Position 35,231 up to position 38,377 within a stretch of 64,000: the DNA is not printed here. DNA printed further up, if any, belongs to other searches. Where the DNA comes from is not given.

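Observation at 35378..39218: Three-gene cassette: two small membrane proteins plus a cyclase-NB-ARC-TPR (STAND-like) protein with no identifiable start codon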

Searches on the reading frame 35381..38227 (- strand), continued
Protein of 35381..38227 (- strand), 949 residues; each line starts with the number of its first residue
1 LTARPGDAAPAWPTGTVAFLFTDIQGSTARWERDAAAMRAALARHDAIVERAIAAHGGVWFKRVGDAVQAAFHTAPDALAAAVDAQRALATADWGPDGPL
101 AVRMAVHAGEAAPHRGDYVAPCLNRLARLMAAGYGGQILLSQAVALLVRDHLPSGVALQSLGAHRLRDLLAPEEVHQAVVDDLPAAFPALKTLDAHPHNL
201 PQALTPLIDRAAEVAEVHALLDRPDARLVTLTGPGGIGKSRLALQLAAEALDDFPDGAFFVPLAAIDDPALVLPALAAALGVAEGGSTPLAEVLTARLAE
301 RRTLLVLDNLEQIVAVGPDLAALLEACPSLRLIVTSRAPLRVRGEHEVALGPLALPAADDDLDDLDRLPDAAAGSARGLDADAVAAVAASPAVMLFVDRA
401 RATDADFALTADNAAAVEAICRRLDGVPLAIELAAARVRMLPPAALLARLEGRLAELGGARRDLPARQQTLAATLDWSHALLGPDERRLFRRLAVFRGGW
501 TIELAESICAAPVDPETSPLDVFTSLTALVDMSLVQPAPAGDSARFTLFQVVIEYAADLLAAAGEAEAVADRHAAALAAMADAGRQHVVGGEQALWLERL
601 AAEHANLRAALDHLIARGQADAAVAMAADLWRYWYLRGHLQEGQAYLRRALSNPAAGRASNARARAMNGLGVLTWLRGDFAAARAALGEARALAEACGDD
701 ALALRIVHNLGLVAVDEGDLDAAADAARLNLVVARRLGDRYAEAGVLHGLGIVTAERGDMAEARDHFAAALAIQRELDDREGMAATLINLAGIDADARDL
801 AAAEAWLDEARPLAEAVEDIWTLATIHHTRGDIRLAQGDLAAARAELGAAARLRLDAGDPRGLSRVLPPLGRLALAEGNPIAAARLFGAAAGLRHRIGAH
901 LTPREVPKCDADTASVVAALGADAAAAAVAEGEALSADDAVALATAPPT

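Call 10: find_encoding_contigs(protein=P0002, flank=6000, max_places=3)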
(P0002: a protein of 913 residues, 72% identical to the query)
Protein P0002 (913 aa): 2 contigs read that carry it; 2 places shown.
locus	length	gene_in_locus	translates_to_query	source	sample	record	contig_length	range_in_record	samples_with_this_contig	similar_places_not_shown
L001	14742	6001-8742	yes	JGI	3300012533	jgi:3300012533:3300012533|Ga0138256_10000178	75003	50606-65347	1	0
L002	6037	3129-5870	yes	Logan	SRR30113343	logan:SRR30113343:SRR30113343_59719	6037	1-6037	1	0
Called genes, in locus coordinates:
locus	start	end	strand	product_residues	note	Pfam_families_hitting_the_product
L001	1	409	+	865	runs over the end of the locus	PF02366:PMT (weak), PF09913:DUF2142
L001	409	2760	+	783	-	PF09586:YfhO (faint)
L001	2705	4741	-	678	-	-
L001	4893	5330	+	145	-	-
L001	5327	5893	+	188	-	PF18967:PycTM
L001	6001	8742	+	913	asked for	PF13401:AAA_22, PF25872:HTH_77 (faint), PF07719:TPR_2 (faint), PF13424:TPR_12 (weak), PF17874:TPR_MalT, PF13424:TPR_12 (weak)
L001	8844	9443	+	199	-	PF05618:RimB-like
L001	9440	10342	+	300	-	PF18030:Rimk_N, PF14397:ATPgrasp_ST (faint), PF02655:ATP-grasp_3, PF02955:GSH-S_ATP, PF08443:RimK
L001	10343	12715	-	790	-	PF13191:AAA_16 (weak), PF25872:HTH_77, PF17874:TPR_MalT, PF13176:TPR_7 (faint), PF13424:TPR_12, PF00196:GerE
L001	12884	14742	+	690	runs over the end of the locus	PF04107:GCS2, PF00571:CBS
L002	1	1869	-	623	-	?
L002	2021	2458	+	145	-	-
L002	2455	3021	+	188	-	PF18967:PycTM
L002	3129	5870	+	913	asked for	PF13401:AAA_22, PF25872:HTH_77 (faint), PF07719:TPR_2 (faint), PF13424:TPR_12 (weak), PF17874:TPR_MalT, PF13424:TPR_12 (weak)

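Call 11: find_encoding_contigs(protein=P0003, flank=6000, max_places=3)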
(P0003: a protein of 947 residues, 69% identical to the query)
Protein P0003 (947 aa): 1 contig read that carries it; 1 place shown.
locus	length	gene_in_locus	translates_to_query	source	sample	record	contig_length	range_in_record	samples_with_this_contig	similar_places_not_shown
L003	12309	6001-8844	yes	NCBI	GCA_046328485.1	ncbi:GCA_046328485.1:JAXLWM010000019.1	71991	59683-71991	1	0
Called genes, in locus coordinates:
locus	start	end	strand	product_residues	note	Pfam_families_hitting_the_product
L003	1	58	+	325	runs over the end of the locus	-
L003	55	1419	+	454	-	-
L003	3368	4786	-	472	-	PF02366:PMT (weak), PF13231:PMT_2 (weak)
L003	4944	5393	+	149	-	-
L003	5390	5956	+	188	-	PF18967:PycTM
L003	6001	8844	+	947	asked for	PF13401:AAA_22 (weak), PF25872:HTH_77 (weak), PF07719:TPR_2 (faint), PF13424:TPR_12, PF17874:TPR_MalT, PF13424:TPR_12 (weak)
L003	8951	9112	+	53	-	-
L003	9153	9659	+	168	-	PF05618:RimB-like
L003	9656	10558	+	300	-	PF18030:Rimk_N, PF14397:ATPgrasp_ST (faint), PF02655:ATP-grasp_3, PF02955:GSH-S_ATP, PF08443:RimK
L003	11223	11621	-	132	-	PF05168:HEPN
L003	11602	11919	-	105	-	PF01909:NTP_transf_2, PF18765:Polbeta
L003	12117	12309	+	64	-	?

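Call 12: find_encoding_contigs(protein=P0004, flank=6000, max_places=3)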
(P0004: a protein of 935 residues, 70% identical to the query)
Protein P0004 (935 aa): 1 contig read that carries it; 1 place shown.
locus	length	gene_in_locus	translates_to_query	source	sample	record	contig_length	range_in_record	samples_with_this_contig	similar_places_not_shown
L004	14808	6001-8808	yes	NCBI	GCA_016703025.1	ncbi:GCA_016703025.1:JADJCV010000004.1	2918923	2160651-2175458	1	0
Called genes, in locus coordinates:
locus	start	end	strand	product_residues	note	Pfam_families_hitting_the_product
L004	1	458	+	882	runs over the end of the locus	PF02366:PMT (weak)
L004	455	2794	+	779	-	PF09586:YfhO (faint)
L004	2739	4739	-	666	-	PF13231:PMT_2 (faint)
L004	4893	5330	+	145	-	-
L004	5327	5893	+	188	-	PF18967:PycTM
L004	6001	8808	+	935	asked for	PF13401:AAA_22 (faint), PF17874:TPR_MalT, PF13424:TPR_12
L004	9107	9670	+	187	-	PF05618:RimB-like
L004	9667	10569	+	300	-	PF18030:Rimk_N, PF14397:ATPgrasp_ST (faint), PF02655:ATP-grasp_3, PF02955:GSH-S_ATP, PF08443:RimK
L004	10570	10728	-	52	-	-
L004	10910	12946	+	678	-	PF04107:GCS2, PF00571:CBS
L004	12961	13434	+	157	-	PF20789:4HBT_3C (weak), PF13279:4HBT_2 (weak), PF03061:4HBT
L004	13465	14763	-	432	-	-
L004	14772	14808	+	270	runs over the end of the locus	PF03808:Glyco_tran_WecG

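Call 52: find_related_loci(query=A3, collection=metagenome_contigs, flank=4000)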
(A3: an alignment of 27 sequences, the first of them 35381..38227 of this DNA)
Query A3 (949 aa) in metagenome_contigs; peptide patterns used: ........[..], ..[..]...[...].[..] (x = any residue, [..] = any of these).
600 stretches matched a pattern (row limit reached: there are more); 593 encode a relative of the query (tblastn E <= 1e-3); the best 80 are kept; 80 distinct loci.
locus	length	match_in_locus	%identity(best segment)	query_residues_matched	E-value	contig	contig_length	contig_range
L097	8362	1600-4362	44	5-941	0e+0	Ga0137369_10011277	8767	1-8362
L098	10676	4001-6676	42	13-918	0e+0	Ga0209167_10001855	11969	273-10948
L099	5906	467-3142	42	13-942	2e-175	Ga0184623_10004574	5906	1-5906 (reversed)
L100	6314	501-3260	40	8-948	2e-173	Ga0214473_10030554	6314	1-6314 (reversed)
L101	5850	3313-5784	43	10-845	7e-166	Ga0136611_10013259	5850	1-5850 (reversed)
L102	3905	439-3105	38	1-907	7e-170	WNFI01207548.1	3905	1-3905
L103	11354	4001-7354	38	5-944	3e-162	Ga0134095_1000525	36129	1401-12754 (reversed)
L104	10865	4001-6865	37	13-943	8e-162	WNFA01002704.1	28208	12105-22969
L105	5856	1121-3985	37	13-942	3e-163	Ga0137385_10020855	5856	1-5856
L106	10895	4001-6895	36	13-948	2e-160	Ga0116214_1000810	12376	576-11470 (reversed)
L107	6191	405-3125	40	13-942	5e-162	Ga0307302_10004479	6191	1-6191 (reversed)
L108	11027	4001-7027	36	9-944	2e-169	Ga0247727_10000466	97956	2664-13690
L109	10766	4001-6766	36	7-944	1e-158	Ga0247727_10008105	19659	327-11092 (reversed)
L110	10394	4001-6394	40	13-793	2e-155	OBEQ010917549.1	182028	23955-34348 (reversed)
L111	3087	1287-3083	52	8-619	4e-163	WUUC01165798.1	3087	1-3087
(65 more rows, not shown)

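Call 55: find_encoding_contigs(protein=P0047, flank=4000, max_places=2)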
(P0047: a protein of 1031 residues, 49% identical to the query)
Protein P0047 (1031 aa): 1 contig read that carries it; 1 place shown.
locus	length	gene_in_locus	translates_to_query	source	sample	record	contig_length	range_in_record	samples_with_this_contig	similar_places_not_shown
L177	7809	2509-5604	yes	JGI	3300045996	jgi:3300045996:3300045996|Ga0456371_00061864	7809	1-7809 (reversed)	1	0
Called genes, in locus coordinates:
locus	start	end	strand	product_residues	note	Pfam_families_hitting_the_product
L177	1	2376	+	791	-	?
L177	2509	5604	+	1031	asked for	PF13191:AAA_16 (weak), PF13401:AAA_22 (weak), PF25872:HTH_77, PF13424:TPR_12 (weak), PF17874:TPR_MalT, PF13424:TPR_12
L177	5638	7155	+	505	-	PF07364:DUF1485, PF07171:MlrC_C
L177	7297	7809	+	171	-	?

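Call 56: find_encoding_contigs(protein=P0012, flank=4000, max_places=2)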
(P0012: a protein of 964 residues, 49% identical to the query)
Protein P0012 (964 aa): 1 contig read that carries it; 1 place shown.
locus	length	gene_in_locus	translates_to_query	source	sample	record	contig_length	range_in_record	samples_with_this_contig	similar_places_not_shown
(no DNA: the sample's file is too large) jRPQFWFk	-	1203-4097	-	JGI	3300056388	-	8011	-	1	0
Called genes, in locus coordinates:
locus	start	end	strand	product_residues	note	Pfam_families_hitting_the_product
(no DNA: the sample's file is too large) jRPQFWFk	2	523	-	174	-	?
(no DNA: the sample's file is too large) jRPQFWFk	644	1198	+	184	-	PF18967:PycTM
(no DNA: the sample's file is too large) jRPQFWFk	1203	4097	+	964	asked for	PF00211:Guanylate_cyc (weak), PF13374:TPR_10 (faint), PF13191:AAA_16 (weak), PF25872:HTH_77 (faint), PF17874:TPR_MalT, PF00515:TPR_1 (faint), PF13424:TPR_12, PF17874:TPR_MalT (weak), +2 more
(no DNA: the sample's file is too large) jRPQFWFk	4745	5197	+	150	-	-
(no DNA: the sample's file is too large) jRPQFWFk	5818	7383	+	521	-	PF00092:VWA, PF13519:VWA_2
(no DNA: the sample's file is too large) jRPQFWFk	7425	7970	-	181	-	-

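Call 57: find_encoding_contigs(protein=P0010, flank=4000, max_places=2)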
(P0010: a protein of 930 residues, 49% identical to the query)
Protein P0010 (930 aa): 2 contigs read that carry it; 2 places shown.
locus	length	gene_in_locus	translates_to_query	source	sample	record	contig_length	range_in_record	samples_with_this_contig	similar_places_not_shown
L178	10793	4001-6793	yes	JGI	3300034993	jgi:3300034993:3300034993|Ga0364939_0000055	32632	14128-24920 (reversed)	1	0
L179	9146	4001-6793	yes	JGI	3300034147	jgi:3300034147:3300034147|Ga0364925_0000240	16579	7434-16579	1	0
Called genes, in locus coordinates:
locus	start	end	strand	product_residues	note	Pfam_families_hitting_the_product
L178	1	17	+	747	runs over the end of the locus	PF01494:FAD_binding_3, PF00724:Oxidored_FMN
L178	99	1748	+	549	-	PF13231:PMT_2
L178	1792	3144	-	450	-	PF00805:Pentapeptide (weak), PF13576:Pentapeptide_3 (faint), PF13599:Pentapeptide_4 (faint), PF00805:Pentapeptide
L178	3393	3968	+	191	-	PF18967:PycTM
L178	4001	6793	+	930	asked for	PF00211:Guanylate_cyc (weak), PF01637:ATPase_2 (weak), PF07719:TPR_2 (faint), PF13174:TPR_6 (faint), PF17874:TPR_MalT (weak), PF13424:TPR_12, PF13374:TPR_10 (weak), PF13424:TPR_12, +3 more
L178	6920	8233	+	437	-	PF00275:EPSP_synthase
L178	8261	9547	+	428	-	PF02844:GARS_N, PF01071:GARS_A, PF02655:ATP-grasp_3 (weak), PF08442:ATP-grasp_2 (weak), PF02222:ATP-grasp, PF02843:GARS_C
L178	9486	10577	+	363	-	PF06849:DUF1246, PF06973:DUF1297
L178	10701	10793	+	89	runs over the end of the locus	-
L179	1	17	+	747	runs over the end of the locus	PF01494:FAD_binding_3, PF00724:Oxidored_FMN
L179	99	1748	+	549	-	PF13231:PMT_2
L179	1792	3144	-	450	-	PF00805:Pentapeptide (weak), PF13576:Pentapeptide_3 (faint), PF13599:Pentapeptide_4 (faint), PF00805:Pentapeptide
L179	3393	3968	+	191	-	PF18967:PycTM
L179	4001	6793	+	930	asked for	PF00211:Guanylate_cyc (weak), PF01637:ATPase_2 (weak), PF07719:TPR_2 (faint), PF13174:TPR_6 (faint), PF17874:TPR_MalT (weak), PF13424:TPR_12, PF13374:TPR_10 (weak), PF13424:TPR_12, +3 more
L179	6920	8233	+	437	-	PF00275:EPSP_synthase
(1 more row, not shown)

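Call 59: find_encoding_contigs(protein=P0011, flank=4000, max_places=2)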
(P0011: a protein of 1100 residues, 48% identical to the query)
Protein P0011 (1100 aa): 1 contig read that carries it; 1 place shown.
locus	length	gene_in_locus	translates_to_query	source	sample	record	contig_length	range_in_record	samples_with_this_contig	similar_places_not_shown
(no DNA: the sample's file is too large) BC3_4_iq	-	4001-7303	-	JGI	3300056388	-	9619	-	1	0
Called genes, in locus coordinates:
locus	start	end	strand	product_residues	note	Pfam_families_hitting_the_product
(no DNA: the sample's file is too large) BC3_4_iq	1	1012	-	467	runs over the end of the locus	?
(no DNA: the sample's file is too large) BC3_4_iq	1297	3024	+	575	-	PF05762:VWA_CoxE (faint), PF00092:VWA, PF13519:VWA_2, PF00092:VWA, PF13519:VWA_2, PF13768:VWA_3 (weak)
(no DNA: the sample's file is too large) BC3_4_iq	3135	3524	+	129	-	-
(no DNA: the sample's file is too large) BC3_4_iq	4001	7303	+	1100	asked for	PF00211:Guanylate_cyc, PF13401:AAA_22, PF13374:TPR_10 (weak), PF13424:TPR_12, PF17874:TPR_MalT, PF13424:TPR_12, PF17874:TPR_MalT, PF13424:TPR_12, +3 more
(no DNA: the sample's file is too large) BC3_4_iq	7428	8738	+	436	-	PF01336:tRNA_anti-codon, PF00152:tRNA-synt_2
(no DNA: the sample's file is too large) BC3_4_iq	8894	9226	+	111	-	?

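Call 61: find_encoding_contigs(protein=P0001, flank=10000, max_places=1)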
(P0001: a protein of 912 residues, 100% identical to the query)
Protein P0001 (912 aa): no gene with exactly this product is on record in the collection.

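Call 70: search_protein_families(library=ncbifam, proteins=[window:35381-38227:-], max_evalue=0.01)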
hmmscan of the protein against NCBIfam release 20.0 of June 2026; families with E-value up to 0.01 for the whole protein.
window:35381-38227:- (949 aa): 4 families
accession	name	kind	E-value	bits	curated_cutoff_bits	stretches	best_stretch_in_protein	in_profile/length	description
NF041717.1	HaaA_phane_TPR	equivalog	1.3e-24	86.4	1125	1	384-890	264-778/882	cyclophane-containing RiPP biosynthesis TPR protein HaaT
NF053617.1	SARPRegAfsRStmc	equivalog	2.9e-12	45.4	1430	2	188-340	279-438/986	SARP-family global regulator AfsR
NF053520.1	HK_Porph_FimS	equivalog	1e-09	37.3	600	1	677-859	97-279/618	sensor histidine kinase FimS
NF006616.1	PRK09183.1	subfamily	0.007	15.7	300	0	185-250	64-124/253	IS21-like element helper ATPase IstB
